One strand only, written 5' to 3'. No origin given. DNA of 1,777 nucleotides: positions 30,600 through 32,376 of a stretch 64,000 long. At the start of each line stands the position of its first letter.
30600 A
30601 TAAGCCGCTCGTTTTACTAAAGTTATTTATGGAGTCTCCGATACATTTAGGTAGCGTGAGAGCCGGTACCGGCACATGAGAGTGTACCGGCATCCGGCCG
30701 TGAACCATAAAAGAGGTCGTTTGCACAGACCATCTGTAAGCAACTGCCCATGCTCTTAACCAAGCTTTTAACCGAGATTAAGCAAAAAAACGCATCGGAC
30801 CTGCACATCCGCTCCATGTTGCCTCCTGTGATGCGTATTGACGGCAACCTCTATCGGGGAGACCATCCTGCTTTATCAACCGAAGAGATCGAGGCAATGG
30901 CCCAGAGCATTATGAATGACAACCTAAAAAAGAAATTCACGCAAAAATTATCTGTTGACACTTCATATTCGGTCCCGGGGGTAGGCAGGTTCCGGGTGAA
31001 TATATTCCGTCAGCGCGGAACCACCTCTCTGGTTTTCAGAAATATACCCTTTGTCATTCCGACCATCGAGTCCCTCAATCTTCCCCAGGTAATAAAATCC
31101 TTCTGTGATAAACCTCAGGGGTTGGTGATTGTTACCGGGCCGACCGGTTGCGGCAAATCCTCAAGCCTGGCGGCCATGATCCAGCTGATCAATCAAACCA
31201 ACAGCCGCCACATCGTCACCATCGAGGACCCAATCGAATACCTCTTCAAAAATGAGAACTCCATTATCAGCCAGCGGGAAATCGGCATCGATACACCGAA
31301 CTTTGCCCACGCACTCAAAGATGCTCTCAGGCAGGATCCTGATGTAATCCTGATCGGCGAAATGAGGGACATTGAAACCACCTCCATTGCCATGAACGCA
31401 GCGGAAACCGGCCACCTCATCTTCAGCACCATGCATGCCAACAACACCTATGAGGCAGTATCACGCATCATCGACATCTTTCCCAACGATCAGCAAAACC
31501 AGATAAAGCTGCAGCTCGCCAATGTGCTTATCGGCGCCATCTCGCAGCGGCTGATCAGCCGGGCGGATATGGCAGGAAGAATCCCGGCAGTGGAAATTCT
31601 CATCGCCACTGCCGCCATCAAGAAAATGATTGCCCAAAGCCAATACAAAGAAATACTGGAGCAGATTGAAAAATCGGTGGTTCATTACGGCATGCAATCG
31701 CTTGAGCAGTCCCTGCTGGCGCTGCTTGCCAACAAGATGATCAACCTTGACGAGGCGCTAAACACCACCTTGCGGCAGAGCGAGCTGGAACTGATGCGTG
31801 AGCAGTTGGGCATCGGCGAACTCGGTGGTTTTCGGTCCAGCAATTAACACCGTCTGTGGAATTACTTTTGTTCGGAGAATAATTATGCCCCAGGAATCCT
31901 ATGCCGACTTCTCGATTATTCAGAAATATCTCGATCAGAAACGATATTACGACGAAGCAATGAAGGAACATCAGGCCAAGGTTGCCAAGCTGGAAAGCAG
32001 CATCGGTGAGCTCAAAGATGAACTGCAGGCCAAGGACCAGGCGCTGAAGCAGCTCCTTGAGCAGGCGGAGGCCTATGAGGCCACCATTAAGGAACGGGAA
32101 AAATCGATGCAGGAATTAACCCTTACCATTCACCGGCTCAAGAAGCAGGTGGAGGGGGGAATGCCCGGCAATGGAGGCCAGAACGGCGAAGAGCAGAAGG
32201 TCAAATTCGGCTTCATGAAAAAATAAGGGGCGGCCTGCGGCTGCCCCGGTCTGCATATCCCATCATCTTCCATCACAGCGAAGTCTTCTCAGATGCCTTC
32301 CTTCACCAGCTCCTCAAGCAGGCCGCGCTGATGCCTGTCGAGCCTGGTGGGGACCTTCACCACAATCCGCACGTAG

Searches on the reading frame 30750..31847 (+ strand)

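Call 67: search_protein_families(library=pfam, max_evalue=0.001, proteins=[window:30750-31847:+])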
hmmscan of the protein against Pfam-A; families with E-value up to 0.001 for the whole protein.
window:30750-31847:+ (365 aa): 2 families
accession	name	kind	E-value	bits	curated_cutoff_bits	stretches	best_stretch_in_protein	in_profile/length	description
PF00437.27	T2SSE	-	2.9e-48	164.8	24.9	1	2-278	11-287/370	Type II/IV secretion system protein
PF13401.12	AAA_22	-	0.00018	22.3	27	0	122-159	4-40/130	AAA domain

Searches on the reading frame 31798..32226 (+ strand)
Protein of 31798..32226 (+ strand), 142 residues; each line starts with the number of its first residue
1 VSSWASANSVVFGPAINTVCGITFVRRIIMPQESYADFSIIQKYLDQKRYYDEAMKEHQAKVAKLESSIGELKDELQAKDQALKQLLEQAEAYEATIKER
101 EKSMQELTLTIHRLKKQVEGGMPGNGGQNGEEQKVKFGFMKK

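Call 67: search_protein_families(library=pfam, max_evalue=0.001, proteins=[window:31798-32226:+])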
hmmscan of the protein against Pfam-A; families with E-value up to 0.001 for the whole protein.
window:31798-32226:+ (142 aa): 2 families
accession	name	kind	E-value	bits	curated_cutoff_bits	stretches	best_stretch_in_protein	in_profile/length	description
PF13935.11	Ead_Ea22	-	7.5e-05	23.8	27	1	40-107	68-138/139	Ead/Ea22-like protein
PF25764.1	KIF21A_4th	-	0.00012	22.2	33.1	1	50-117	11-76/183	KIF21A-like domain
